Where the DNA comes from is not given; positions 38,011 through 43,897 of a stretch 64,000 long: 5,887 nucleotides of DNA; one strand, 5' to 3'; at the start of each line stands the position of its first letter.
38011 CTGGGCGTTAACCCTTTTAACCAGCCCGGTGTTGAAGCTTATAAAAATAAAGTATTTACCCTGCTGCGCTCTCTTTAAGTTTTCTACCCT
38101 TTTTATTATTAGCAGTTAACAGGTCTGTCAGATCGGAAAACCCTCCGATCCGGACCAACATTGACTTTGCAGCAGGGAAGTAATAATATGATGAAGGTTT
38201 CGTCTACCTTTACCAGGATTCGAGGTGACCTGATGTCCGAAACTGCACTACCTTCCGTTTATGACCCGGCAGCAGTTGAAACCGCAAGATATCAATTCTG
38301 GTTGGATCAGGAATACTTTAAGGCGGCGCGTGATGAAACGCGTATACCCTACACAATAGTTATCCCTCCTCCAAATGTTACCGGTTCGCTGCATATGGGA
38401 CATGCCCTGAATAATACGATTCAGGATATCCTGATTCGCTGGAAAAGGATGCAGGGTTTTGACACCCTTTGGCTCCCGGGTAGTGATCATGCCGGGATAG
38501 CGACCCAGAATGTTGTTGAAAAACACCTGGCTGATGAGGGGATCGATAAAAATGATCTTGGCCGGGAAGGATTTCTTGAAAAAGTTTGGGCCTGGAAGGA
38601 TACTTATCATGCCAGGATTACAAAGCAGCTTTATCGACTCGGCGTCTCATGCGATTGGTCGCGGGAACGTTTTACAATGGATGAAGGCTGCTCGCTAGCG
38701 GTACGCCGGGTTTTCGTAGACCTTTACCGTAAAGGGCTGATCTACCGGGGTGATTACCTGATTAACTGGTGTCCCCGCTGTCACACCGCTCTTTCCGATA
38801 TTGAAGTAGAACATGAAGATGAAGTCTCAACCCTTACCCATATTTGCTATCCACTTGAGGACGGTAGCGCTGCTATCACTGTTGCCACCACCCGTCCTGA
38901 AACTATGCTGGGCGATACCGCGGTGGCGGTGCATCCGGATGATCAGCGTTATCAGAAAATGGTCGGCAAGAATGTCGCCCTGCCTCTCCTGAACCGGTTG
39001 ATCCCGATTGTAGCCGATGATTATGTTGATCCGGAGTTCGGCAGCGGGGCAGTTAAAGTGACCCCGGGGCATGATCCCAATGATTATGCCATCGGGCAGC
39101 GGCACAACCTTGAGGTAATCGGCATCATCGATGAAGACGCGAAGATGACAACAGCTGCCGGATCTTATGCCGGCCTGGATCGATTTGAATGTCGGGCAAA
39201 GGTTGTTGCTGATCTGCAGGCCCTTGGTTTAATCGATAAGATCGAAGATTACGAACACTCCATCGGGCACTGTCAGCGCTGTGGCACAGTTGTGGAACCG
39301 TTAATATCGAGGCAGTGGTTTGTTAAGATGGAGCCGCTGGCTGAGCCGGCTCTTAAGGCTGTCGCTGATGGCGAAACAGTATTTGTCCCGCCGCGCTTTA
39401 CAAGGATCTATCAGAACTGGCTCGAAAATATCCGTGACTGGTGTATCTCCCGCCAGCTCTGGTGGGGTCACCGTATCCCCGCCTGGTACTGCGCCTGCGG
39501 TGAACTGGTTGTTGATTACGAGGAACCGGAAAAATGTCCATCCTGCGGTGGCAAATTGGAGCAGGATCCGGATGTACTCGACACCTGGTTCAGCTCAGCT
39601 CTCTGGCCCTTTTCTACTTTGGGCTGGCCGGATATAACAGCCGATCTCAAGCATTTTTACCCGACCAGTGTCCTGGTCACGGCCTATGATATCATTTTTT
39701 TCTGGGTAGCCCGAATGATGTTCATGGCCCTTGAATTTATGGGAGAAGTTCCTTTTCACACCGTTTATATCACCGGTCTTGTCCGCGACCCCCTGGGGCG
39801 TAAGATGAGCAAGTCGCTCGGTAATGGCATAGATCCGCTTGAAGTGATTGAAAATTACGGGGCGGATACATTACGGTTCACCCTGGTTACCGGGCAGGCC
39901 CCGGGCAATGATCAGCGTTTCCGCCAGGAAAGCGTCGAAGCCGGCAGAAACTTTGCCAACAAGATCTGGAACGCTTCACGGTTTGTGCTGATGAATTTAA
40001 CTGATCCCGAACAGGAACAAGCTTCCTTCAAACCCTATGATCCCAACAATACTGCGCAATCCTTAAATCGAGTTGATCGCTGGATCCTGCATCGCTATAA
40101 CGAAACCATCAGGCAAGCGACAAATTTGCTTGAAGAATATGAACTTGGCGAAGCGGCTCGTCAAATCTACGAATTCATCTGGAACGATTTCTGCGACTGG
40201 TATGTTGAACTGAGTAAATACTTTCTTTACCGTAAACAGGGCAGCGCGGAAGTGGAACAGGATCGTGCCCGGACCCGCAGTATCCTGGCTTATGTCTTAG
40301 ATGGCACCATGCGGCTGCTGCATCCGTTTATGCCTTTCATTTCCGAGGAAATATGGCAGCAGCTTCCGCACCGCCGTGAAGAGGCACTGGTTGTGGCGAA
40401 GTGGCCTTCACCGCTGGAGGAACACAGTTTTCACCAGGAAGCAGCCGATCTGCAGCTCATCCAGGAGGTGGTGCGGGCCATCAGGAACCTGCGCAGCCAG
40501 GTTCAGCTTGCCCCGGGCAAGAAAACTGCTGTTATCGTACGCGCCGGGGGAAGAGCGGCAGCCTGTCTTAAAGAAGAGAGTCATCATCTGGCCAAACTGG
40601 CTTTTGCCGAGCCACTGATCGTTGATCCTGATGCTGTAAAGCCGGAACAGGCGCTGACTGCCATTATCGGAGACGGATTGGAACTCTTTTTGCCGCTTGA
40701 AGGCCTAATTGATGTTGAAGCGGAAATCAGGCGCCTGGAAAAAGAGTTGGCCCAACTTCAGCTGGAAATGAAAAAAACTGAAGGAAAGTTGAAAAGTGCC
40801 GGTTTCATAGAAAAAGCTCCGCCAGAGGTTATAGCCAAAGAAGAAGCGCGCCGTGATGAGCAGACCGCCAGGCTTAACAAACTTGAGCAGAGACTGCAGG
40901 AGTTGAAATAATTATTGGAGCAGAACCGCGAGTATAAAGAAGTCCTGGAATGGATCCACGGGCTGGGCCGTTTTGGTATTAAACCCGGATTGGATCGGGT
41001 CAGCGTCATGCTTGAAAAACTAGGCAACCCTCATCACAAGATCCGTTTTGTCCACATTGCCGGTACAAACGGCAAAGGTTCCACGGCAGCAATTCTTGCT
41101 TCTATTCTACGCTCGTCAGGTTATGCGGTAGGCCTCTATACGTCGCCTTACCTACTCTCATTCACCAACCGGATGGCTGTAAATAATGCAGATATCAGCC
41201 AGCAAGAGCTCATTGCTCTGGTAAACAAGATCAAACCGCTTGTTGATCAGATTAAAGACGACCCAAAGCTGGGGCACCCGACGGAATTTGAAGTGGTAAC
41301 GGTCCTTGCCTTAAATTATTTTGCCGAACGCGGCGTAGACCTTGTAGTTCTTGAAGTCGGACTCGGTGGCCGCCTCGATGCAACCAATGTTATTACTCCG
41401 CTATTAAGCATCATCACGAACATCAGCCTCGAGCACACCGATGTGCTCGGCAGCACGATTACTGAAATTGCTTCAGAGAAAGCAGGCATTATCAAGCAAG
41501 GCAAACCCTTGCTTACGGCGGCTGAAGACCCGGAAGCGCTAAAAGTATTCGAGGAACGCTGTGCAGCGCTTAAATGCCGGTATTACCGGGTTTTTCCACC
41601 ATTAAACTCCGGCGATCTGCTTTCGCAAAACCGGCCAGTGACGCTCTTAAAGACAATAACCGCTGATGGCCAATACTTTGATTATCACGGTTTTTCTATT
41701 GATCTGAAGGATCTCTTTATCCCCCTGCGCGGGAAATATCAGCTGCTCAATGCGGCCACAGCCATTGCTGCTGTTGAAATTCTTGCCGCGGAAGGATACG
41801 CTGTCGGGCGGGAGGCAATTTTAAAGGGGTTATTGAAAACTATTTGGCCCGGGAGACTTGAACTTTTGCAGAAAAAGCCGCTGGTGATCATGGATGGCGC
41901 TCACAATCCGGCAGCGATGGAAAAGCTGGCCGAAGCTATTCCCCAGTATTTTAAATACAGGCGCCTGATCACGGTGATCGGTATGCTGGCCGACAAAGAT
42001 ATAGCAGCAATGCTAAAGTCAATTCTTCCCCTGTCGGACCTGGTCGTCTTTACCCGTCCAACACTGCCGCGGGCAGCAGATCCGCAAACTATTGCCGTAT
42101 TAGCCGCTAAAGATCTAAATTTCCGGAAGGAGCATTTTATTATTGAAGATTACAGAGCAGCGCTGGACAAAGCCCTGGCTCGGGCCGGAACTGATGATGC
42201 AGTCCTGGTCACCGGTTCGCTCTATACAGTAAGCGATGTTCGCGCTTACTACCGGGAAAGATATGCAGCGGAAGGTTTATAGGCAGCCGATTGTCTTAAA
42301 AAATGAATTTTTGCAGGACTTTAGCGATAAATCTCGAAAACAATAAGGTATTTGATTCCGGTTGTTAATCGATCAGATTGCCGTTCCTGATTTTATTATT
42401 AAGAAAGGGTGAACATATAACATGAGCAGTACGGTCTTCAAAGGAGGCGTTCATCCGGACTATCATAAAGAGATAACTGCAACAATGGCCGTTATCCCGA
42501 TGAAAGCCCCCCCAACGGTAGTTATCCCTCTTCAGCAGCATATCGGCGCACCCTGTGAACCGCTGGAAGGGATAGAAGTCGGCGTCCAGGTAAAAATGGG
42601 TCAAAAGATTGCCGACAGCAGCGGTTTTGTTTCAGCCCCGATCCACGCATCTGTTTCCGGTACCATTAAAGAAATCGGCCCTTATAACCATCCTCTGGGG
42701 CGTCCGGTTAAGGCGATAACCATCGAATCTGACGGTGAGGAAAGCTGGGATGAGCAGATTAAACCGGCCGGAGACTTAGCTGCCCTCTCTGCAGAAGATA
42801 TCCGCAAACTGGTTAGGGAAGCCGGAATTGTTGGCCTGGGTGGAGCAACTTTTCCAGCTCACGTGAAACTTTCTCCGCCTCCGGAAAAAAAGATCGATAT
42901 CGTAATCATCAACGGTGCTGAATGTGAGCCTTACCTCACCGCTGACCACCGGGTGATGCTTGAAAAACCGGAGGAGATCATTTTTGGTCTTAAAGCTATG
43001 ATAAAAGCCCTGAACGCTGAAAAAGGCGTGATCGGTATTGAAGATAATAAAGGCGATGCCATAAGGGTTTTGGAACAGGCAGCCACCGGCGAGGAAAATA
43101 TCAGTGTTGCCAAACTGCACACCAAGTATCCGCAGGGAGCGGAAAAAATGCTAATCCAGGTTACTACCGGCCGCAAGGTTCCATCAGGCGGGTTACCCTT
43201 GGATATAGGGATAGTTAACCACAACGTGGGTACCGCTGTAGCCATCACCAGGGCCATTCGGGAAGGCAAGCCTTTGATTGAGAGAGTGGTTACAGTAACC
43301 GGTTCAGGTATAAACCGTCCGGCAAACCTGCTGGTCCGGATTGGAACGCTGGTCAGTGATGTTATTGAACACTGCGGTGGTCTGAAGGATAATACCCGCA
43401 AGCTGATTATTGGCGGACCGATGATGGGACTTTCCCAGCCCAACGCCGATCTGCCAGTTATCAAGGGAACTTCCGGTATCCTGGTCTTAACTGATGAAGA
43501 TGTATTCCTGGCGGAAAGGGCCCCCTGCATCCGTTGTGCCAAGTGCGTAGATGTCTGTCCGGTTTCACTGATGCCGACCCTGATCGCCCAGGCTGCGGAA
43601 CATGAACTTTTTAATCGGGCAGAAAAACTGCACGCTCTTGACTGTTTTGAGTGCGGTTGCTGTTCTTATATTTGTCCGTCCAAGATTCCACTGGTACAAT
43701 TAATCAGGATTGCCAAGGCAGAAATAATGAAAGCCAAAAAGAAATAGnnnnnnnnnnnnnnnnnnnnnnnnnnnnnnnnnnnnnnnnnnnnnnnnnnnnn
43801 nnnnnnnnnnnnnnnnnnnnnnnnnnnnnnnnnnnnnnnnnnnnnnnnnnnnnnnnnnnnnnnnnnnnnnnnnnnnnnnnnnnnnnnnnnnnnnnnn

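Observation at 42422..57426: Rnf complex operon directly followed by a hydrogenase-less Mbh-type Mrp antiporter module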

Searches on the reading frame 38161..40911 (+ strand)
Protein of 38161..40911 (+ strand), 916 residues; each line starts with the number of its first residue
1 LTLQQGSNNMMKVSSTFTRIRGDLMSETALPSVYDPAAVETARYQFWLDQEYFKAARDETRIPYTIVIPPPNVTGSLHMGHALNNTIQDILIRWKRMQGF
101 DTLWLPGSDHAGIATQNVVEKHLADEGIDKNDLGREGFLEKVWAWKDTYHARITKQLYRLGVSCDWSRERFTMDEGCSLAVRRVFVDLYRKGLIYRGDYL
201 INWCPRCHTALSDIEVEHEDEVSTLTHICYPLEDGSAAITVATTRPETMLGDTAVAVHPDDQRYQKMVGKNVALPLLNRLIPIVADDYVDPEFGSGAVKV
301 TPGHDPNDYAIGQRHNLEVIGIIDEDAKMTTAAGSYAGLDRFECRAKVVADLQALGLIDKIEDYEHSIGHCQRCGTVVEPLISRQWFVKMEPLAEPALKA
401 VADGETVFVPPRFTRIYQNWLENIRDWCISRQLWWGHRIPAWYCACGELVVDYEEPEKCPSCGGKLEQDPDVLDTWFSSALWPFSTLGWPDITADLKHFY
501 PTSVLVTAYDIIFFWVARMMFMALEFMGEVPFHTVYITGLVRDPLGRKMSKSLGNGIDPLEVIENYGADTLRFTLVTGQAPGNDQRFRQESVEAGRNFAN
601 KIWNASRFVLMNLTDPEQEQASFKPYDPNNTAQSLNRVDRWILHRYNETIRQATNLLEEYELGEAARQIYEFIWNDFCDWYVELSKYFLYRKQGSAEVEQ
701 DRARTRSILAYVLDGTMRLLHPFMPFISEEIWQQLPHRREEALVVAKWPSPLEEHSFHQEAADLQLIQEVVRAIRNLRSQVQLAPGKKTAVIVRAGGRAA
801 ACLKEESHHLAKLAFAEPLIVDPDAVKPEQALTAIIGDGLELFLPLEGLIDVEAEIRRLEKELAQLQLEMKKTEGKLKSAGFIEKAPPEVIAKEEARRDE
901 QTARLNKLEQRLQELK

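Call 7: search_protein_families(library=pfam, proteins=[window:38161-40911:+], max_evalue=0.01)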
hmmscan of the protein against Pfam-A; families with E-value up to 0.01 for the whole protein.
window:38161-40911:+ (916 aa): 7 families
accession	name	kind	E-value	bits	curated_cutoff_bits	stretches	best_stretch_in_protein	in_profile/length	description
PF00133.28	tRNA-synt_1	-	4.4e-144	480.7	22.7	1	43-584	2-410/414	tRNA synthetases class I (I, L, M and V)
PF08264.19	Anticodon_1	-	2.6e-44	151.1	25.1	1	639-792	1-147/148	Anticodon-binding domain of tRNA ligase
PF09334.17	tRNA-synt_1g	-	1.6e-25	90.1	20.1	3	69-217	6-136/391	tRNA synthetases class I (M)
PF10458.14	Val_tRNA-synt_C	-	1.1e-16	61.2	25.9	1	851-916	1-66/66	Valyl tRNA synthetase tRNA binding arm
PF13603.12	tRNA-synt_1_2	-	3e-10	40.3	25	1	269-329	86-146/185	Leucyl-tRNA synthetase, editing domain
PF01406.26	tRNA-synt_1e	-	0.00022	21.2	27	0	546-579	251-284/301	tRNA synthetases class I (C) catalytic domain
PF20964.2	DnaX_C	-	0.0046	17.4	26.2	0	736-794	39-97/113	DNA polymerase III subunit tau, C-terminal domain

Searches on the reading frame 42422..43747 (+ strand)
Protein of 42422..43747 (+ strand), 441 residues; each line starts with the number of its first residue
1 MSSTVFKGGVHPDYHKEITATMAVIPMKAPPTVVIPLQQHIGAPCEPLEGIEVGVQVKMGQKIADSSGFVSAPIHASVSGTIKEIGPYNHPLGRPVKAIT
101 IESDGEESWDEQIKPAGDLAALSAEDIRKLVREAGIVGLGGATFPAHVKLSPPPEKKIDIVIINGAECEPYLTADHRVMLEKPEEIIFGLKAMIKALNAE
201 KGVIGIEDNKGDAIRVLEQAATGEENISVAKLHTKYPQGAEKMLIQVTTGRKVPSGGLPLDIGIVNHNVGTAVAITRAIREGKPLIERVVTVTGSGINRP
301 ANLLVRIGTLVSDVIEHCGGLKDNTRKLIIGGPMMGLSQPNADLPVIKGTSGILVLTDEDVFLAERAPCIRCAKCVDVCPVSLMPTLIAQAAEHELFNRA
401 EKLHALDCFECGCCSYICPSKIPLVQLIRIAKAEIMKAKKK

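Call 3: search_protein_families(library=pfam, proteins=[window:42422-43747:+], max_evalue=0.01)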
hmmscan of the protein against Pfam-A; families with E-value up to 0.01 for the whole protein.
window:42422-43747:+ (441 aa): 12 families
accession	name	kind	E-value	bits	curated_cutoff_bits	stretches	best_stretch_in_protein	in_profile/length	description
PF01512.22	Complex1_51K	-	8e-55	185.3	31.2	1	131-276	1-149/150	Nuo51 FMN-binding domain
PF13375.12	RnfC_N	-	2.5e-33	114.6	25.6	1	6-106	3-101/101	RnfC Barrel sandwich hybrid domain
PF10531.15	SLBB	-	7.2e-14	51.8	27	1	289-337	1-54/55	SLBB domain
PF13237.11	Fer4_10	-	1.7e-07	31.5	25.5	1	366-419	6-53/53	4Fe-4S dicluster domain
PF12838.12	Fer4_7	-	1.3e-06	29.2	27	1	369-422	2-52/52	4Fe-4S dicluster domain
PF13183.11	Fer4_8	-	8.1e-06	26.7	27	1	368-422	4-68/68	4Fe-4S dicluster domain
PF13534.11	Fer4_17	-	7e-05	23.7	22.2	1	369-422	2-60/61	4Fe-4S dicluster domain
PF13187.11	Fer4_9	-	0.00029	21.2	27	1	369-421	2-50/52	4Fe-4S dicluster domain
PF12797.12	Fer4_2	-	0.00052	20.2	24.5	1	363-381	4-22/22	4Fe-4S binding domain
PF14697.11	Fer4_21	-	0.0018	18.8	35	1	366-420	5-53/59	4Fe-4S dicluster domain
PF12837.12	Fer4_6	-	0.0022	18.3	25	1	366-381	6-21/24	4Fe-4S binding domain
PF12798.12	Fer4_3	-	0.0046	18.1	27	0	369-381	1-13/15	4Fe-4S binding domain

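Call 61: search_protein_families(library=ncbifam, proteins=[window:42422-43747:+], max_evalue=1e-10)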
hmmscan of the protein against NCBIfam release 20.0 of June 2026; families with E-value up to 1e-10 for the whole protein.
window:42422-43747:+ (441 aa): 8 families
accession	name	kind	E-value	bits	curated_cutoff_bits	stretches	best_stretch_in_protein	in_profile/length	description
TIGR01945.1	rnfC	subfamily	2.7e-175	583.1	245.95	1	5-438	3-434/435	RnfABCDGE type electron transport complex subunit C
NF003454.1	PRK05035.1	equivalog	3.4e-151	504.5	345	1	6-440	6-440/556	electron transport complex subunit RsxC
NF041837.1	rnfC_Methano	equivalog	3.6e-88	296.3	650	1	28-440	8-431/438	Rnf electron transport complex subunit RnfC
TIGR04481.1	PR_assoc_PrdC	equivalog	9.8e-63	212.4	490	1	34-357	2-306/425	proline reductase-associated electron transfer protein PrdC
NF003761.0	PRK05352.1-4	equivalog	1.1e-24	87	450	1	53-337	50-310/449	Na(+)-translocating NADH-quinone reductase subunit A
TIGR01936.1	nqrA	equivalog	8.1e-19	67.8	321.05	1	45-336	39-305/446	NADH:ubiquinone reductase (Na(+)-transporting) subunit A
TIGR01959.1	nuoF_fam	equivalog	1.8e-13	49.7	558.65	0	119-221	30-134/410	NADH-quinone oxidoreductase subunit NuoF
NF003759.0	PRK05352.1-2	equivalog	9.2e-12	44.4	505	0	47-336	41-307/447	Na(+)-translocating NADH-quinone reductase subunit A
